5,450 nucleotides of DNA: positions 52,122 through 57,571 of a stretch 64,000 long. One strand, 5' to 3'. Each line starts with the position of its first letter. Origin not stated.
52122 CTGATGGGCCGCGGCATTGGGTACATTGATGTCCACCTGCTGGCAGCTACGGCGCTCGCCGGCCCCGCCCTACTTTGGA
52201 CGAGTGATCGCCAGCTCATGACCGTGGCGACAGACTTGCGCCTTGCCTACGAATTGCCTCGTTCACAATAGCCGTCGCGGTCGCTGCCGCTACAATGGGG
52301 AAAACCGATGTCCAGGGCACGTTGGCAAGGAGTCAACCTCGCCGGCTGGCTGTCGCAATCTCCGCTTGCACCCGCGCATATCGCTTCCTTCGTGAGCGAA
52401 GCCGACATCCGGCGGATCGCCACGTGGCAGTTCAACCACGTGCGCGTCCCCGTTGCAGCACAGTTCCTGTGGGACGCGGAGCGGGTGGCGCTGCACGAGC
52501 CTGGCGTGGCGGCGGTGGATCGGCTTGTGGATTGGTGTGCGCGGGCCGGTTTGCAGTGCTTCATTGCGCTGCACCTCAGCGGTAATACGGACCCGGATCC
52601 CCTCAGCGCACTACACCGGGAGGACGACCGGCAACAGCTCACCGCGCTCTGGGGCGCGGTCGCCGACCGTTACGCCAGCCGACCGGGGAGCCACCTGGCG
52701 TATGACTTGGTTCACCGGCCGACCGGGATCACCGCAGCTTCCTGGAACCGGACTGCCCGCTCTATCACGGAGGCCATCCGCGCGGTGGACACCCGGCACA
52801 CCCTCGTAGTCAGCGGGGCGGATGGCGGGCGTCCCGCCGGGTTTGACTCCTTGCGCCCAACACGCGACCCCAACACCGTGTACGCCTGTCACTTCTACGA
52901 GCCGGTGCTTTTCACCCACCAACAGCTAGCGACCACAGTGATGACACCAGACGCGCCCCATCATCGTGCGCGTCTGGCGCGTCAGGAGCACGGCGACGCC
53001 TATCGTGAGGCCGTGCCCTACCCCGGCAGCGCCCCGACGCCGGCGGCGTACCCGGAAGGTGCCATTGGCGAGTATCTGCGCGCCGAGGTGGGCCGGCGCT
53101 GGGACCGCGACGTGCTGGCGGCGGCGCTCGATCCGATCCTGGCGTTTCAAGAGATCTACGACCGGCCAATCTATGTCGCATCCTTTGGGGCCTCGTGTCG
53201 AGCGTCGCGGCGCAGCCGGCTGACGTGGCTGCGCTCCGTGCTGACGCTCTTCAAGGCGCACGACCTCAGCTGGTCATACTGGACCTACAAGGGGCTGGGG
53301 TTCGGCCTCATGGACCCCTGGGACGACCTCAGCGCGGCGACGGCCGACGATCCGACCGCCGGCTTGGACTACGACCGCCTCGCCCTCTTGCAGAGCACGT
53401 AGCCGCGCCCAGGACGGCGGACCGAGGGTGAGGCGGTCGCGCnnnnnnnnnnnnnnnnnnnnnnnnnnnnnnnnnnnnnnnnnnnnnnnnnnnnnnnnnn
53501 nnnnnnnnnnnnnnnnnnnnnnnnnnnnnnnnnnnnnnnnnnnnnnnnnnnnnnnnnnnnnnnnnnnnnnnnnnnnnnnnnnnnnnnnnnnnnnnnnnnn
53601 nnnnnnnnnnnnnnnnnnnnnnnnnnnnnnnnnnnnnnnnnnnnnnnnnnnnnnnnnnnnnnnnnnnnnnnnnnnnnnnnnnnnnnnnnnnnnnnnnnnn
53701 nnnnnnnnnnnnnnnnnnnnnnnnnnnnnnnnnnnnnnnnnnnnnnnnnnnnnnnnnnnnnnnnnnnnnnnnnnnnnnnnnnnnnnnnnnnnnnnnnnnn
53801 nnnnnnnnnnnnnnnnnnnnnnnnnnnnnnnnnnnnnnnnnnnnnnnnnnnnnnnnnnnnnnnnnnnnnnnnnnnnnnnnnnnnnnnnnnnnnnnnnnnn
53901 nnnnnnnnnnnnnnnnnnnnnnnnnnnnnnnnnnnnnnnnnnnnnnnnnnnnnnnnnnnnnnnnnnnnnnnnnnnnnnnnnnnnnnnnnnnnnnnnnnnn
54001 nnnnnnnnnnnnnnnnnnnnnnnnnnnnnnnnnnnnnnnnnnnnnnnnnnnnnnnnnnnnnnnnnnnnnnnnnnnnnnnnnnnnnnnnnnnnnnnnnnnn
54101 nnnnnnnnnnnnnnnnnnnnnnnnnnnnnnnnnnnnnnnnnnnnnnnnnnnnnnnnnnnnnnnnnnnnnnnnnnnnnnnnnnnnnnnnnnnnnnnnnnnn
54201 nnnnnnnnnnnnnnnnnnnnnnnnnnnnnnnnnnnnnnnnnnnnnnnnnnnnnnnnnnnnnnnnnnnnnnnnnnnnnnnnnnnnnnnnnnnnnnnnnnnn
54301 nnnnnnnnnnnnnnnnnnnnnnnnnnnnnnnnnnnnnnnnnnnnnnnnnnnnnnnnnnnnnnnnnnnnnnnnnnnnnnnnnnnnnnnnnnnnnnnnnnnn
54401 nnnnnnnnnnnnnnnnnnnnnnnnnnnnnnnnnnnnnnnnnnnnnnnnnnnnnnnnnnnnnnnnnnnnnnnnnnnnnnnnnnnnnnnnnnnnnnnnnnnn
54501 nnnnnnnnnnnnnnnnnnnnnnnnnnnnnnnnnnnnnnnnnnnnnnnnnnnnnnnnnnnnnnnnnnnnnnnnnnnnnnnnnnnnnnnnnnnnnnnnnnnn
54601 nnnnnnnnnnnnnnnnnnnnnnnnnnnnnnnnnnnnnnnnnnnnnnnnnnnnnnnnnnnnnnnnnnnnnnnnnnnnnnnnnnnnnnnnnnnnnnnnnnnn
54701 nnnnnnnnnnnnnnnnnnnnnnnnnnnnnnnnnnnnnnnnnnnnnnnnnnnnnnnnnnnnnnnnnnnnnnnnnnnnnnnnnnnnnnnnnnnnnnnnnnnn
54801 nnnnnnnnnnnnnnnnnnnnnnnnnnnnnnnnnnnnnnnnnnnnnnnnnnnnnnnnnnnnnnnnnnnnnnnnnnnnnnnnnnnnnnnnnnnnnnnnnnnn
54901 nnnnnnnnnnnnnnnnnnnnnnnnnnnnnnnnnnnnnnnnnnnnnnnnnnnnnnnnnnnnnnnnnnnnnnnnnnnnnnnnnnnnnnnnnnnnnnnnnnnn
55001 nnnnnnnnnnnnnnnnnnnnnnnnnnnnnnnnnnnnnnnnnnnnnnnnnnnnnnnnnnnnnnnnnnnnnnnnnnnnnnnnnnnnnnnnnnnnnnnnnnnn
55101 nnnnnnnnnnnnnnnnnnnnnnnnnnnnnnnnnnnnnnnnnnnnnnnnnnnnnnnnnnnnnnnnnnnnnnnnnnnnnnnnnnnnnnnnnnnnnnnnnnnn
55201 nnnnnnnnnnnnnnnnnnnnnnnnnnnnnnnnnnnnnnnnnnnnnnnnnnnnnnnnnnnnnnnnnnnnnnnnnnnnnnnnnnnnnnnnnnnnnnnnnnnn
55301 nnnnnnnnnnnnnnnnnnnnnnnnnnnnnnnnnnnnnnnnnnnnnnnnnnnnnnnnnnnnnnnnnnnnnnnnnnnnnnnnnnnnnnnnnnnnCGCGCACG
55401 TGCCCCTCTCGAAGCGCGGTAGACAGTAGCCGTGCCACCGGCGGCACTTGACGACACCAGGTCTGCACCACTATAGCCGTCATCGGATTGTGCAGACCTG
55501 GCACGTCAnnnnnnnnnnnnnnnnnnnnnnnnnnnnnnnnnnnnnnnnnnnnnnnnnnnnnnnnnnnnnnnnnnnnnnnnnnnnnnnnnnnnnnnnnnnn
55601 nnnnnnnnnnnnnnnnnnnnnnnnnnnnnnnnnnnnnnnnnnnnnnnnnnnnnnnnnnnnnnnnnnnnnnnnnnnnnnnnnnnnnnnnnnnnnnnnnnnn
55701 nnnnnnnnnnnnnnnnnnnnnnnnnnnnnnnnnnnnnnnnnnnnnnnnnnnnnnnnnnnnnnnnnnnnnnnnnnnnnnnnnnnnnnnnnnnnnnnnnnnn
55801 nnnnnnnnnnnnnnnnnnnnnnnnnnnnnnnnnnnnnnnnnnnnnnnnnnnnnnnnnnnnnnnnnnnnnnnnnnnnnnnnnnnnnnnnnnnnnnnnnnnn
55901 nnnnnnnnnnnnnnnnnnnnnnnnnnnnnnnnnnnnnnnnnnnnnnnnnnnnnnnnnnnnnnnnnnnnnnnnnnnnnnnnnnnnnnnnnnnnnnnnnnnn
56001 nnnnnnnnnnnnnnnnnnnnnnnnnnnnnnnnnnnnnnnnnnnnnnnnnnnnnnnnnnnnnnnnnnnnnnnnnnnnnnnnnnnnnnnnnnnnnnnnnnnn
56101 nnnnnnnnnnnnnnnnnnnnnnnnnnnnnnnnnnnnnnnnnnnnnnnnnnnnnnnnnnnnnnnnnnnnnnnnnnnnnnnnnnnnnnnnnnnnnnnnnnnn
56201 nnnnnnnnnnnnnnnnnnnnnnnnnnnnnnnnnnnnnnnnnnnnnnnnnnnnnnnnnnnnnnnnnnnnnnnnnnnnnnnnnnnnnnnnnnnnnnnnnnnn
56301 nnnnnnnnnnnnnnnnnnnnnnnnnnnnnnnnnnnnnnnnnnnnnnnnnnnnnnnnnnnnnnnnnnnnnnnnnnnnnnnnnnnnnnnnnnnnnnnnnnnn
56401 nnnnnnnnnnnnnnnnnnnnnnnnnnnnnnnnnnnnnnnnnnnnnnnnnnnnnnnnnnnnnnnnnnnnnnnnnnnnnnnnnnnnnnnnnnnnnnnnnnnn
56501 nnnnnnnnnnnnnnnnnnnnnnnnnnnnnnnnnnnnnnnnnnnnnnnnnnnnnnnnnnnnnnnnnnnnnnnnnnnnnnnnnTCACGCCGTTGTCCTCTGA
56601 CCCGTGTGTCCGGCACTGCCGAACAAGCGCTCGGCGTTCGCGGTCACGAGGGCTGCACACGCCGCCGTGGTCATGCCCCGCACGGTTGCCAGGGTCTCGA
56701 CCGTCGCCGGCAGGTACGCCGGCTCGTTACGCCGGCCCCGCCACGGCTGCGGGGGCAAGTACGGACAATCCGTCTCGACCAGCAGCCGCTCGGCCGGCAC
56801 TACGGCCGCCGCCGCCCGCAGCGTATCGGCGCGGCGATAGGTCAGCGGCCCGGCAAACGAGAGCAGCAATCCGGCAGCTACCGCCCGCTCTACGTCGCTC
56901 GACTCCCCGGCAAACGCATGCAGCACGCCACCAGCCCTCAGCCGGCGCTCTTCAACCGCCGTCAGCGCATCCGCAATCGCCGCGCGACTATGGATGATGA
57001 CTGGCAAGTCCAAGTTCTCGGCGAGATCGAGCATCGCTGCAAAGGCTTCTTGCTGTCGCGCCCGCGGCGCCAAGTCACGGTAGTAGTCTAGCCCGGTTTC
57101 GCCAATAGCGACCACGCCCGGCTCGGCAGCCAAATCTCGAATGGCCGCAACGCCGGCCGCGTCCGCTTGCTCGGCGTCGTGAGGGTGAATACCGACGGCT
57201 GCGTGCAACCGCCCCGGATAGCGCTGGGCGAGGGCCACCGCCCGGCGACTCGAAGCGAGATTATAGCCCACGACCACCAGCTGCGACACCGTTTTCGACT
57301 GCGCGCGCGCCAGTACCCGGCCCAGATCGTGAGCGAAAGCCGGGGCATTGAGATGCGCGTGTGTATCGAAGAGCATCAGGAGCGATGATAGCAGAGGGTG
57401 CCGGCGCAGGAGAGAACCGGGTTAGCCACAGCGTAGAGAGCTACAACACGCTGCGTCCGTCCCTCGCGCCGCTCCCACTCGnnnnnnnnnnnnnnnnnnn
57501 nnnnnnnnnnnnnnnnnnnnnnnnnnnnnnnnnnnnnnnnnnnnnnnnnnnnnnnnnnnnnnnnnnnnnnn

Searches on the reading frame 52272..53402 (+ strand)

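Call 75: search_protein_families(library=pfam, proteins=[window:52272-53402:+], max_evalue=0.0001)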
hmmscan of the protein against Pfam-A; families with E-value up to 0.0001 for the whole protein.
window:52272-53402:+ (376 aa): 1 family
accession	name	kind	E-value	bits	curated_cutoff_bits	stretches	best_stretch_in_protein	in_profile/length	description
PF00150.24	Cellulase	-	4.2e-26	92.5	23.5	1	41-340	22-269/272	Cellulase (glycosyl hydrolase family 5)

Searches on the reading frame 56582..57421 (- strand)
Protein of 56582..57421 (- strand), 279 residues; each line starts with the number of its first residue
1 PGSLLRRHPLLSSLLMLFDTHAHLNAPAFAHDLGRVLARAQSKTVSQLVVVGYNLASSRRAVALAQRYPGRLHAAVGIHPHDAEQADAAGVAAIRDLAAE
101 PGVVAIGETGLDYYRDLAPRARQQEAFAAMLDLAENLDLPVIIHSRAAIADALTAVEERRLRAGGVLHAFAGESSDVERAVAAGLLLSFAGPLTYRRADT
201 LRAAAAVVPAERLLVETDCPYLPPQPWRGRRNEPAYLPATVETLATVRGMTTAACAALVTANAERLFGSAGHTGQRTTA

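Call 75: search_protein_families(library=pfam, proteins=[window:56582-57421:-], max_evalue=0.0001)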
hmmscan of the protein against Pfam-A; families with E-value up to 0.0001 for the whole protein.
window:56582-57421:- (279 aa): 2 families
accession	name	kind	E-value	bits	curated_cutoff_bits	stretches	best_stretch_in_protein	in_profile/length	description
PF01026.27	TatD_DNase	-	9.1e-77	258.3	27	1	18-268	1-253/253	TatD related DNase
PF04909.20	Amidohydro_2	-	1.7e-05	25.2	26.4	0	194-268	224-288/289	Amidohydrolase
